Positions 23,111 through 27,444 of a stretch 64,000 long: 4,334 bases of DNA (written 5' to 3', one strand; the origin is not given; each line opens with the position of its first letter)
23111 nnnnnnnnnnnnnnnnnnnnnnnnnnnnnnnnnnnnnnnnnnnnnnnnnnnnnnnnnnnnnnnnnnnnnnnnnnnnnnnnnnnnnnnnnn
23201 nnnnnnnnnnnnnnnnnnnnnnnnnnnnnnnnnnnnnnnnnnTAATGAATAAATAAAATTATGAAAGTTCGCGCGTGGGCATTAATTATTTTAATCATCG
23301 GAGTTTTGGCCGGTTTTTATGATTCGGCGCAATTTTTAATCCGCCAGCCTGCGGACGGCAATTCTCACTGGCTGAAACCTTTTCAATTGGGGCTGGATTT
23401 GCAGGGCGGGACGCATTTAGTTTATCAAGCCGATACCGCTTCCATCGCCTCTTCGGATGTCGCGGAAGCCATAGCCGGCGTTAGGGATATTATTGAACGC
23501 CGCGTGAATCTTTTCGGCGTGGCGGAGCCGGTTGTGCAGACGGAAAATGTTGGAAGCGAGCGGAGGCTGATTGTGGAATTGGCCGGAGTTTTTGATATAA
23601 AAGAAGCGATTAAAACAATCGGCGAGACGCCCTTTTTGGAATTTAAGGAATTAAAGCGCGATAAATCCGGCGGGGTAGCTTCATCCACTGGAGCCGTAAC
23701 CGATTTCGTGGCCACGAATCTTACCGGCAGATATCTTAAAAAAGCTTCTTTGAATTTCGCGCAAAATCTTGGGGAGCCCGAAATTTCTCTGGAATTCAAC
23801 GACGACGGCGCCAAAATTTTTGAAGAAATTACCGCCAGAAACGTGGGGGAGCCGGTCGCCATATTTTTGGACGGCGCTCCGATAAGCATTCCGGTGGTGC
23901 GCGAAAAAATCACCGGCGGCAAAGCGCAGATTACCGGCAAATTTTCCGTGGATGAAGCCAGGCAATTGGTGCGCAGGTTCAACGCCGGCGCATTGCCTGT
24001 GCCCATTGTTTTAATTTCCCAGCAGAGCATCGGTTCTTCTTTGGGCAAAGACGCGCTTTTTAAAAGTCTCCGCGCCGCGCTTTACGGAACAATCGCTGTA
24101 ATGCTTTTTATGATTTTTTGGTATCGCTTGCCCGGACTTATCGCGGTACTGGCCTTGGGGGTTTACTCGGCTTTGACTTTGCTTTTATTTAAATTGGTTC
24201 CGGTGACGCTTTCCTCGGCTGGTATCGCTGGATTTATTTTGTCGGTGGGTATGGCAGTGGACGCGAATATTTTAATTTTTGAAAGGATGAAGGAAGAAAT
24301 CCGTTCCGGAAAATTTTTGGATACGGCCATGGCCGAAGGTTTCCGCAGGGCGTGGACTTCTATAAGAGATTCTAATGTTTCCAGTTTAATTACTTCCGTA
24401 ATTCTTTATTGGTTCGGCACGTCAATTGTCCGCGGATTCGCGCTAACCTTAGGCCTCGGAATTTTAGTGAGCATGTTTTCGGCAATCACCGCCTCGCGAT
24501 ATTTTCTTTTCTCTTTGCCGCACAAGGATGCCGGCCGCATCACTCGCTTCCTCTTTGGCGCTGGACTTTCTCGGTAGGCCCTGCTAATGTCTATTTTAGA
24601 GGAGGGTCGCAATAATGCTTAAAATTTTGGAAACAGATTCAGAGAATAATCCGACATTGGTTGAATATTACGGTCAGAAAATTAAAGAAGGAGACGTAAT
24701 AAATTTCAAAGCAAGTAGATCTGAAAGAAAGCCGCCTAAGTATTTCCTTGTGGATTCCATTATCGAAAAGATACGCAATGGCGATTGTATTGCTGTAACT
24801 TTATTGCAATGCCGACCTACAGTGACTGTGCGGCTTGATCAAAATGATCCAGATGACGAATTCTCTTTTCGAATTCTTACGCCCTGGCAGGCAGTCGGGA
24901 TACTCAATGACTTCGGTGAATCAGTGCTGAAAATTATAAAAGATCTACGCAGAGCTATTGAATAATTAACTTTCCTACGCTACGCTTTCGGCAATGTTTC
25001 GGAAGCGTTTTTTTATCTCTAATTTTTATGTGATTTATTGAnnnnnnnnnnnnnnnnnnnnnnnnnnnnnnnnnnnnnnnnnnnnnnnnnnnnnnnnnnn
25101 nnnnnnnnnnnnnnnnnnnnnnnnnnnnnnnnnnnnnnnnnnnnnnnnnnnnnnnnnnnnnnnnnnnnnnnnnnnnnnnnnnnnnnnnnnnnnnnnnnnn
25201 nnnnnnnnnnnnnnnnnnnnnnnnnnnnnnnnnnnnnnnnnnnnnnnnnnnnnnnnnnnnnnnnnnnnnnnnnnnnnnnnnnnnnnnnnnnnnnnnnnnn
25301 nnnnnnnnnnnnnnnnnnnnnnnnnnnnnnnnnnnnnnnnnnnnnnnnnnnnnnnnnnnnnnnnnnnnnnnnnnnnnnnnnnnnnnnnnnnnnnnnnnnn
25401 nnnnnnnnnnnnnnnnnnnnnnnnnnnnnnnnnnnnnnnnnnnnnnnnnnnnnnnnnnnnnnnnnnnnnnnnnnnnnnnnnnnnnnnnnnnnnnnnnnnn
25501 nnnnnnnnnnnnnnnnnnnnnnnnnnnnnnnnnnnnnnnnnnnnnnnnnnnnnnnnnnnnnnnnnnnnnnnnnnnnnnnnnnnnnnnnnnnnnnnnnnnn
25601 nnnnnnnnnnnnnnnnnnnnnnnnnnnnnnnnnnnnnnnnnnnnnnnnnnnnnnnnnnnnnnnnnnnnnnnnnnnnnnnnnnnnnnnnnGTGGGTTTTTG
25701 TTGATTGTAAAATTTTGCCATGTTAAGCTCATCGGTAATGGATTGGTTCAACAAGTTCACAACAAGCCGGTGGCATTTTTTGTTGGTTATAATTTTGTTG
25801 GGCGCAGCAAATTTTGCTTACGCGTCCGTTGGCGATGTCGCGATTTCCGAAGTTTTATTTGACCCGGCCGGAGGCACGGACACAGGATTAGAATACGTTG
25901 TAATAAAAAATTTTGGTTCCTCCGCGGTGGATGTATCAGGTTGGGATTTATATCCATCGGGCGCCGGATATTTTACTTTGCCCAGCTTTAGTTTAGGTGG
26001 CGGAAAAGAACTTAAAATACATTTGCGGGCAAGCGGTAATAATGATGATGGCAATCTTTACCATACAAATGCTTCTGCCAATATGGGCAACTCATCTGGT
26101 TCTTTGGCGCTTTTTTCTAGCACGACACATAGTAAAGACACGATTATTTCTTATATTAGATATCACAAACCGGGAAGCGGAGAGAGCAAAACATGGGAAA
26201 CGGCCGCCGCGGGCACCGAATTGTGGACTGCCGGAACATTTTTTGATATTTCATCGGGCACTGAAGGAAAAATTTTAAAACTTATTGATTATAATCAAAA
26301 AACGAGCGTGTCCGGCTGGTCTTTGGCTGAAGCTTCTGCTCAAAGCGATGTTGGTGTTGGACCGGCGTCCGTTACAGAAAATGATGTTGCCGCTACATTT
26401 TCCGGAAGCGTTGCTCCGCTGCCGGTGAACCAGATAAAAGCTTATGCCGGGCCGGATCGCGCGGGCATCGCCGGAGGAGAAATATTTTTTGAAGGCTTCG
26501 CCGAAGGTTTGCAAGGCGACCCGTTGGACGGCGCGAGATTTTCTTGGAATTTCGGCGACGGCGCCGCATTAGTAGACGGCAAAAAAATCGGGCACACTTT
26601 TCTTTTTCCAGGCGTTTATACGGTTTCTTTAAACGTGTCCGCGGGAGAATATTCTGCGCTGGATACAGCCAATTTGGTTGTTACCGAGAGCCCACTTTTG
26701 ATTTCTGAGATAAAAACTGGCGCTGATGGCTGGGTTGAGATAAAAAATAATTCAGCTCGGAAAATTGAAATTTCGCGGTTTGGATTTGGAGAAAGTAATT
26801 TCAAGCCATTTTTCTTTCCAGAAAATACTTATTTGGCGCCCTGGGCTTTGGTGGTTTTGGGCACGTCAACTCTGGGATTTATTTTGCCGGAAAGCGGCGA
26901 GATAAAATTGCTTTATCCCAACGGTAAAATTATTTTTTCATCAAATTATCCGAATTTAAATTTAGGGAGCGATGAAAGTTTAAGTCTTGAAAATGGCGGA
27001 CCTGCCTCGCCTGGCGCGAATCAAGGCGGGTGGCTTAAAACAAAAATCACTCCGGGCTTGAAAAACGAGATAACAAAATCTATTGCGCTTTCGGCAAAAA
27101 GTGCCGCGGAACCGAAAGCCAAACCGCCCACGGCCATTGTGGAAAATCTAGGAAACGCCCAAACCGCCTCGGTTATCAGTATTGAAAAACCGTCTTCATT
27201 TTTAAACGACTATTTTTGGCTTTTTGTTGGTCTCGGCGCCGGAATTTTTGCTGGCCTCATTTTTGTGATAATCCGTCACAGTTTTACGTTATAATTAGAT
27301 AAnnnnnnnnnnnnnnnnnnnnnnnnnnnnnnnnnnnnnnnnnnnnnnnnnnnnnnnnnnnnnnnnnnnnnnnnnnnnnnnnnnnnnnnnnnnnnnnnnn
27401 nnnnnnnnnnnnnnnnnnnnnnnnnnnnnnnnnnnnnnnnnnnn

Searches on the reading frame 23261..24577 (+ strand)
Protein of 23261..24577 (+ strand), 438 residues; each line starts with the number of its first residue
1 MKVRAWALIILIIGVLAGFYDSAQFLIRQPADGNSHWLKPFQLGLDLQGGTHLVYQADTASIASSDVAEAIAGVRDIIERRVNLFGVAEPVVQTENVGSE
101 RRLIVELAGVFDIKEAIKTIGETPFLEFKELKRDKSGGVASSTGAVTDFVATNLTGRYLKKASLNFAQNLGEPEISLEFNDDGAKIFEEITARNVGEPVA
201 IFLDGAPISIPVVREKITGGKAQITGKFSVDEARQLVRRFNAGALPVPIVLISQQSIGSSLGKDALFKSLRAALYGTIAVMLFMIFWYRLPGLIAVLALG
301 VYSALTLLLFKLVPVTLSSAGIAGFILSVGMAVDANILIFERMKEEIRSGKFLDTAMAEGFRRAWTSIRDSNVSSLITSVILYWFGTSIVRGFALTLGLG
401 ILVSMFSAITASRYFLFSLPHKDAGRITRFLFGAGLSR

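Call 52: search_protein_families(library=pfam, proteins=[window:23261-24577:+], max_evalue=0.001)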
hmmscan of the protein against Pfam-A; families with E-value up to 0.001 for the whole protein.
window:23261-24577:+ (438 aa): 5 families
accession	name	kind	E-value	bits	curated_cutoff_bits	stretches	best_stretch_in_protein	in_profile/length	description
PF22599.2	SecDF_P1_head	-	2.9e-28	98.5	27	1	153-247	20-114/114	SecDF, P1 head subdomain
PF21760.3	SecD_1st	-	5.1e-15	55.1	27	1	74-132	4-59/60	Protein translocase subunit SecDF, P1 domain, N-terminal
PF02355.23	SecD_SecF_C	-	1.8e-11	44.2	20.5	1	251-411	15-178/189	Protein export membrane protein SecD/SecF, C-terminal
PF03176.21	MMPL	-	1e-08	34.9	20.5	1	290-410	172-293/333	MMPL family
PF07549.19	Sec_GG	-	6.7e-07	29.1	20.3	1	39-60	6-27/28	SecD/SecF GG Motif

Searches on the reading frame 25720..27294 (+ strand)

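Call 52: search_protein_families(library=pfam, proteins=[window:25720-27294:+], max_evalue=0.001)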
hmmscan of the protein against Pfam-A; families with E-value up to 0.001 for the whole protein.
window:25720-27294:+ (524 aa): 3 families
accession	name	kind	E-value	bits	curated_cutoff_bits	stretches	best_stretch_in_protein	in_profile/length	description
PF00932.25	LTD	-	3.1e-18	66.6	34.3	2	36-140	4-103/109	Lamin Tail Domain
PF18911.6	PKD_4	-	3e-09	37.3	27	1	243-311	8-73/85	PKD domain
PF00801.26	PKD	-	7.9e-08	32.6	23.5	1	267-321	25-80/80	PKD domain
